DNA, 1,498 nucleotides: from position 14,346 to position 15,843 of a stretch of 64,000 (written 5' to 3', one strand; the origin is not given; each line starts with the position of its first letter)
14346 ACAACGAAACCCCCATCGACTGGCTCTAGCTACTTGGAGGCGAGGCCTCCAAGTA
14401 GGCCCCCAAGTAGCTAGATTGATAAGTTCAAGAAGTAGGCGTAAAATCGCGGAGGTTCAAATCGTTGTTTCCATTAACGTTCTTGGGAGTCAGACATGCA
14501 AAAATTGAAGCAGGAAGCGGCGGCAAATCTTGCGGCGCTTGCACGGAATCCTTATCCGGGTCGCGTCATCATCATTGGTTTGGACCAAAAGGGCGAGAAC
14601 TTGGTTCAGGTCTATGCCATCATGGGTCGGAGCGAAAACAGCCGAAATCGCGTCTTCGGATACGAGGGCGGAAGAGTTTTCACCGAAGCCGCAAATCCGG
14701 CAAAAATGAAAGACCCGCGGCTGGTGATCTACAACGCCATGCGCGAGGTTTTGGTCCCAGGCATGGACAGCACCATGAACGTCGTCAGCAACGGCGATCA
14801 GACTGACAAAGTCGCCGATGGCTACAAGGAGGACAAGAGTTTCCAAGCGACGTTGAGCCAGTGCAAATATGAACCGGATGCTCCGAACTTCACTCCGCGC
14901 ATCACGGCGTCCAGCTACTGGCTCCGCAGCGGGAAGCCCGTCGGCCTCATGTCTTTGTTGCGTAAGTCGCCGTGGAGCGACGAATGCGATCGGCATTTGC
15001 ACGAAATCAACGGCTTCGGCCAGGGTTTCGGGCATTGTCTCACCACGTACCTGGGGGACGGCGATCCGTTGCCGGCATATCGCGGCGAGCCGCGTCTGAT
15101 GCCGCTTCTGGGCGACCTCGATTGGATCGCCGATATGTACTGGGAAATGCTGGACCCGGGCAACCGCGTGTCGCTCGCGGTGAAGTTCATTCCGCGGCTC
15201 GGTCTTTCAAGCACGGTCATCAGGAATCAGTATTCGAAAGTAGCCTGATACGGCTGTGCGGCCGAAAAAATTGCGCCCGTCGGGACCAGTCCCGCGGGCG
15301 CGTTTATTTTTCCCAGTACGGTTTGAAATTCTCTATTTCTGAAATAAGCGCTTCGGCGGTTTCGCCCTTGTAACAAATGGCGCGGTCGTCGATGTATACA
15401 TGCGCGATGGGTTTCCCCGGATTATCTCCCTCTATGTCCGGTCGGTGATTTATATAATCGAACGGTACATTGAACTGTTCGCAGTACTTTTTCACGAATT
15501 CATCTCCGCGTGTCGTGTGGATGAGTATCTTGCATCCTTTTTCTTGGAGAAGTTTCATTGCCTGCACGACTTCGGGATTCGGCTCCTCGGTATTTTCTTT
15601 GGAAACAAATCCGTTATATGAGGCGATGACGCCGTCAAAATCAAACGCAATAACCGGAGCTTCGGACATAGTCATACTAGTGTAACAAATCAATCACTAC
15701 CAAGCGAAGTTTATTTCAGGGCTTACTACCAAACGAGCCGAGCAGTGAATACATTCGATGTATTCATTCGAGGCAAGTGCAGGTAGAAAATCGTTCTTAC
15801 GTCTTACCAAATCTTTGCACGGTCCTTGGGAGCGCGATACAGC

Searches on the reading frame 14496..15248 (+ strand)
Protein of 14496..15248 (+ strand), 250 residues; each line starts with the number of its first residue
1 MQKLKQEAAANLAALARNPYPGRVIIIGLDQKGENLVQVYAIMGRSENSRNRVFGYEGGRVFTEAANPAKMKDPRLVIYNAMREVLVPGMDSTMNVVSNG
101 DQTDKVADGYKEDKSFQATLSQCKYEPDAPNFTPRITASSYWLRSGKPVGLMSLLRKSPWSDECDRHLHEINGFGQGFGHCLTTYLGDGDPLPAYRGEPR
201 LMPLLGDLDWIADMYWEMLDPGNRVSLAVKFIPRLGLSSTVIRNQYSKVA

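Call 6: search_protein_families(library=pfam, proteins=[window:14496-15248:+], max_evalue=0.01)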
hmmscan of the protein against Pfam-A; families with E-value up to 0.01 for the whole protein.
window:14496-15248:+ (250 aa): 1 family
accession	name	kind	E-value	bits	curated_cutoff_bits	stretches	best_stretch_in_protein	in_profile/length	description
PF07826.16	IMP_cyclohyd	-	3.2e-36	125.2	28.1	1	20-232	1-188/192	IMP cyclohydrolase-like protein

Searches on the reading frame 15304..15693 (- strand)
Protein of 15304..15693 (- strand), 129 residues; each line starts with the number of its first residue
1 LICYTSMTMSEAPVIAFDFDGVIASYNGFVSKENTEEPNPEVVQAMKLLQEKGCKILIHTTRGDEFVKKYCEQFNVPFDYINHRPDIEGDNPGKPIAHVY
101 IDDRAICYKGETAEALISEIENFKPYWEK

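Call 6: search_protein_families(library=pfam, proteins=[window:15304-15693:-], max_evalue=0.01)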
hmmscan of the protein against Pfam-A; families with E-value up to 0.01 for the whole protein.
window:15304-15693:- (129 aa): 6 families
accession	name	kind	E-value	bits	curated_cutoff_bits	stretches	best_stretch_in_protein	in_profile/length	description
PF00702.32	Hydrolase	-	5.1e-06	27.4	26.4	1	33-97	94-157/191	haloacid dehalogenase-like hydrolase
PF13419.12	HAD_2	-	0.00019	22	23.8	1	34-94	76-138/178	Haloacid dehalogenase-like hydrolase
PF08282.18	Hydrolase_3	-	0.00097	19.4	20.9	1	15-81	1-59/255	haloacid dehalogenase-like hydrolase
PF18143.6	HAD_SAK_2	-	0.0045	17.8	27.5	1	14-90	1-76/139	HAD domain in Swiss Army Knife RNA repair proteins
PF13344.12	Hydrolase_6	-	0.0046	17.4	27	1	15-75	1-52/101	Haloacid dehalogenase-like hydrolase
PF25109.1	HAD_PNKP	-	0.0092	16.6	27.6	0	15-71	4-64/143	Polynucleotide kinase PNKP phosphatase domain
